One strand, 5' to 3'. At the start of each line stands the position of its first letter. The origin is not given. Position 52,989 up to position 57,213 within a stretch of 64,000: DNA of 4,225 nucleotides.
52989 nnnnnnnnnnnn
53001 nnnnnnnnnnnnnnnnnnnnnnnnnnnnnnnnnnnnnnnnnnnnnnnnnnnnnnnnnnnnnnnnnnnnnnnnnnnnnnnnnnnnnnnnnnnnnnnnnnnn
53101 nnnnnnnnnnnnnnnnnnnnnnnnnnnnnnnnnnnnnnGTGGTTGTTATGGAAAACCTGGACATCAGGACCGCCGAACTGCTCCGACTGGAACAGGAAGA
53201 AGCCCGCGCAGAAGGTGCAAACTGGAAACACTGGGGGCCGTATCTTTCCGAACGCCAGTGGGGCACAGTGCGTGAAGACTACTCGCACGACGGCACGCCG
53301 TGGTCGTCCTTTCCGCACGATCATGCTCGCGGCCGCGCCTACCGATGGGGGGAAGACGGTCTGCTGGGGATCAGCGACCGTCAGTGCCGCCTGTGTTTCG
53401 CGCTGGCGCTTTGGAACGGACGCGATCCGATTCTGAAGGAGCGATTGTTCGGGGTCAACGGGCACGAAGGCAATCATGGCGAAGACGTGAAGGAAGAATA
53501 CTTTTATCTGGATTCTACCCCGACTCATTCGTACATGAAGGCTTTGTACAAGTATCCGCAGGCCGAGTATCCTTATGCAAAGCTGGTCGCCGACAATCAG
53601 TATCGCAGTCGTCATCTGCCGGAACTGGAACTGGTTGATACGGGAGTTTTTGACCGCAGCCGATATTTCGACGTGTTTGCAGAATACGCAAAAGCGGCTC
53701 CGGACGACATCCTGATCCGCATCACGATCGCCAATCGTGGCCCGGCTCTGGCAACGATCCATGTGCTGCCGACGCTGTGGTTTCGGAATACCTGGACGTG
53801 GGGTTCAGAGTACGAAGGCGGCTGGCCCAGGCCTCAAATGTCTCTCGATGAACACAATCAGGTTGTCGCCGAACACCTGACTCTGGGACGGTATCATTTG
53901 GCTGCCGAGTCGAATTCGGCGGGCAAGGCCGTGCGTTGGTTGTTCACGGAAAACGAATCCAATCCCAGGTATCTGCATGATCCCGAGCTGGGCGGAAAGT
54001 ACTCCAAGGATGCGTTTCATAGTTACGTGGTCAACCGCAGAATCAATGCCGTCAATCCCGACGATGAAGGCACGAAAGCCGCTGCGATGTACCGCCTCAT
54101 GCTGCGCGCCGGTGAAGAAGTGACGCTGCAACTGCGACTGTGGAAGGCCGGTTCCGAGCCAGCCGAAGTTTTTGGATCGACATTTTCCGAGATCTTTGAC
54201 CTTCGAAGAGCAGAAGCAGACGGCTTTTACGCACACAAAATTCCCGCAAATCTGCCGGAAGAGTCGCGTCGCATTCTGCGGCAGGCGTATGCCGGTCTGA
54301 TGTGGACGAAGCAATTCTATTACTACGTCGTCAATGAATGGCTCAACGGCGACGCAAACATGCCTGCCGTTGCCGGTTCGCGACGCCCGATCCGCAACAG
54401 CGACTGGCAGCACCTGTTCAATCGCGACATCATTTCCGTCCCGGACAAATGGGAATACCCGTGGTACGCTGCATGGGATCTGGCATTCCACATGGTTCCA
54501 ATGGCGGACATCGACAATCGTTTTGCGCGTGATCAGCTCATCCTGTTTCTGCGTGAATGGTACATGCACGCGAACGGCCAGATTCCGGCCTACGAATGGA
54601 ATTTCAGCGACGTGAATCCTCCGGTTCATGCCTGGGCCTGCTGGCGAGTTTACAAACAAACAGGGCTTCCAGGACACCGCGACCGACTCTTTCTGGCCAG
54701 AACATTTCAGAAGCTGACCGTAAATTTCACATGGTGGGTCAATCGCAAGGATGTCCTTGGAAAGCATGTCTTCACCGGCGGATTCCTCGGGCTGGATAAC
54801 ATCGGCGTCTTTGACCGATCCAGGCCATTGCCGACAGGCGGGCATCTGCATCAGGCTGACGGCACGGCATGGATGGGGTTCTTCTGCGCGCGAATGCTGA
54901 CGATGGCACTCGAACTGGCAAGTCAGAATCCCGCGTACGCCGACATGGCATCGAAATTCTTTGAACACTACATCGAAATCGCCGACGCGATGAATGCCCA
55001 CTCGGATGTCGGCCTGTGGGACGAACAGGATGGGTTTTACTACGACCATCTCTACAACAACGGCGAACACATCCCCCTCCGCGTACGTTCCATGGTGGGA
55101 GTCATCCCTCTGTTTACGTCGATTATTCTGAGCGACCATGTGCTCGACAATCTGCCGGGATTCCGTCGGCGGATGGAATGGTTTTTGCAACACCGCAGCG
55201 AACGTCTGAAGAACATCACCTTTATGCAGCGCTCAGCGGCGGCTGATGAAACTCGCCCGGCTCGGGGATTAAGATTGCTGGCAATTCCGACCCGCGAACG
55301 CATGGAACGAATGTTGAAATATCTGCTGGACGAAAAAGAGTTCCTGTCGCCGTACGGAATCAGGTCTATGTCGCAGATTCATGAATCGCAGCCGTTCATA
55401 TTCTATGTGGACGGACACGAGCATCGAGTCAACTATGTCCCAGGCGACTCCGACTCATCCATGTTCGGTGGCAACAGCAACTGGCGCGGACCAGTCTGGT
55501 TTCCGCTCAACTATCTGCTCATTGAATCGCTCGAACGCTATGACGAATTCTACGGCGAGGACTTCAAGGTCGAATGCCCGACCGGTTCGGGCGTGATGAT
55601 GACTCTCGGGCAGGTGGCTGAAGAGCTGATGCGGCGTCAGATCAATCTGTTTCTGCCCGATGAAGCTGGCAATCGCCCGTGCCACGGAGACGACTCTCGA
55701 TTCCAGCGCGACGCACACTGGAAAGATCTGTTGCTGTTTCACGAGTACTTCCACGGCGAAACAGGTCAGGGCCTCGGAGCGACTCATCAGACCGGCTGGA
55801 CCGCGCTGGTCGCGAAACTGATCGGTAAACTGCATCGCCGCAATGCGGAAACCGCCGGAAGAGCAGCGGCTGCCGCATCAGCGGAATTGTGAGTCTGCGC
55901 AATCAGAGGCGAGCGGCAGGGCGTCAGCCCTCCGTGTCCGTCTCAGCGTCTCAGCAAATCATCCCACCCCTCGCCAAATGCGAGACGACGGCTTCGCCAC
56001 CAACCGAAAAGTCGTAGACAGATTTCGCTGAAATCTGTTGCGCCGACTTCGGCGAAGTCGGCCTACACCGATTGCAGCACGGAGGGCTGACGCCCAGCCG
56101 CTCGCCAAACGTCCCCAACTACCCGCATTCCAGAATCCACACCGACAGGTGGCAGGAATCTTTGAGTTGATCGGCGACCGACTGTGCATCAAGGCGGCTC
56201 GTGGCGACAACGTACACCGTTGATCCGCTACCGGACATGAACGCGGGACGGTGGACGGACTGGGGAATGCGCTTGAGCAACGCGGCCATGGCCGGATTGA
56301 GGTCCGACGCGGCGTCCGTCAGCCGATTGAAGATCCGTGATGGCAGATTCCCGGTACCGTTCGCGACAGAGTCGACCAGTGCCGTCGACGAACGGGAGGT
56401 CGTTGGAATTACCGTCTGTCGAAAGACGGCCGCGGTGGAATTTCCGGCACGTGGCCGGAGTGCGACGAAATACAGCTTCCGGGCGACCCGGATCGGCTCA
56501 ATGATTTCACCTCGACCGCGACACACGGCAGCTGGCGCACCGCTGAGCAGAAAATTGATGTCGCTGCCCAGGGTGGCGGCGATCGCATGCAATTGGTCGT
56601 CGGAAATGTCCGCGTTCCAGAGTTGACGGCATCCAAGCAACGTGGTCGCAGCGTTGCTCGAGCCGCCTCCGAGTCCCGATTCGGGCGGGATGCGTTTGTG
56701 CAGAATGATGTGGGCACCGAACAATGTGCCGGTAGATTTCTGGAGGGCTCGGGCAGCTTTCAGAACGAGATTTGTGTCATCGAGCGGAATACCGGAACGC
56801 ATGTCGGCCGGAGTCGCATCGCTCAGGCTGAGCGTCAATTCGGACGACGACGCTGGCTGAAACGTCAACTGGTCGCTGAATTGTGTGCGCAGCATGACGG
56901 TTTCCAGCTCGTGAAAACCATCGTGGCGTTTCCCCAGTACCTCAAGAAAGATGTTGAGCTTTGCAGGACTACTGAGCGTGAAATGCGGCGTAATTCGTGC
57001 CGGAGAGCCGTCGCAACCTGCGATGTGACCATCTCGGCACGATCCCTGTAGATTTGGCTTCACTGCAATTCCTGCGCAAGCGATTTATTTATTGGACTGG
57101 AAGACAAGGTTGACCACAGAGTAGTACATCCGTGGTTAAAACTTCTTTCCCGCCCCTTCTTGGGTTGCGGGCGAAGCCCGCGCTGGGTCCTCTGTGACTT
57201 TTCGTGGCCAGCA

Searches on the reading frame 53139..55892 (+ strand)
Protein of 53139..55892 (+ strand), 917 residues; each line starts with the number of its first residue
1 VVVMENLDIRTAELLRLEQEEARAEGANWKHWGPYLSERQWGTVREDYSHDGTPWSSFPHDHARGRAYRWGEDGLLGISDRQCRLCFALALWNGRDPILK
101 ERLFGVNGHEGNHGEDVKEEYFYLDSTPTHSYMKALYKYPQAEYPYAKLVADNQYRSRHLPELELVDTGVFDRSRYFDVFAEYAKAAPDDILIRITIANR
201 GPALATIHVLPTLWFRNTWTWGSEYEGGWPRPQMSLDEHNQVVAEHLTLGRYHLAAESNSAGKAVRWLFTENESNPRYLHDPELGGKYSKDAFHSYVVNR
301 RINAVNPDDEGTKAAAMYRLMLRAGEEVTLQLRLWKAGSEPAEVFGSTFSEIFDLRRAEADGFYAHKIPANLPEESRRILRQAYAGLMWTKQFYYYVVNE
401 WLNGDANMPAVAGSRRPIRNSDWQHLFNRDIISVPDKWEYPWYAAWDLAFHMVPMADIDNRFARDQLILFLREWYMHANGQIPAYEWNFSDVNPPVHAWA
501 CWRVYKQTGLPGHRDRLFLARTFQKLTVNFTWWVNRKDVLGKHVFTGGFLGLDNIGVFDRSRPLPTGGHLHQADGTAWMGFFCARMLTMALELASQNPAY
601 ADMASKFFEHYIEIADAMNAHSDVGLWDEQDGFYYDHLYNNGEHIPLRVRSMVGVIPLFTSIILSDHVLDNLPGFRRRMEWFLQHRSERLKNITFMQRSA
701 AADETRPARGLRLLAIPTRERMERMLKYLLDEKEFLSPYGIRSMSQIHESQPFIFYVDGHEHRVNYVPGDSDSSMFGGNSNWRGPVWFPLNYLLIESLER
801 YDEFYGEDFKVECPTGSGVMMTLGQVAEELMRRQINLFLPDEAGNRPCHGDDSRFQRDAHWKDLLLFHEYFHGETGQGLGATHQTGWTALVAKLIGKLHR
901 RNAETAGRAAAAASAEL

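Call 52: search_protein_families(library=pfam, proteins=[window:53139-55892:+], max_evalue=0.001)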
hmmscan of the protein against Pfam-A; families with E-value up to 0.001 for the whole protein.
window:53139-55892:+ (917 aa): 2 families
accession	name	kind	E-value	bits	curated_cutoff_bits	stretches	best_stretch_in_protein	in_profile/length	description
PF22422.2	MGH1-like_GH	-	2.2e-25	90.4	27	2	440-663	1-252/356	Mannosylglycerate hydrolase MGH1-like glycoside hydrolase domain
PF03200.22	Glyco_hydro_63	-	2.5e-11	43.5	22.4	1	718-807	362-432/492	Glycosyl hydrolase family 63 C-terminal domain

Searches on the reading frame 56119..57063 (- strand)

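Call 52: search_protein_families(library=pfam, proteins=[window:56119-57063:-], max_evalue=0.001)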
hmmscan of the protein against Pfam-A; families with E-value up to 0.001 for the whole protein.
window:56119-57063:- (314 aa): 2 families
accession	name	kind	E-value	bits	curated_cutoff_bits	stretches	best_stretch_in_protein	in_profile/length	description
PF00288.32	GHMP_kinases_N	-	3.1e-16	59.8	22.3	1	98-169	1-70/87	GHMP kinases N terminal domain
PF08544.19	GHMP_kinases_C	-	2.2e-06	28.4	21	1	248-304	25-83/85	GHMP kinases C terminal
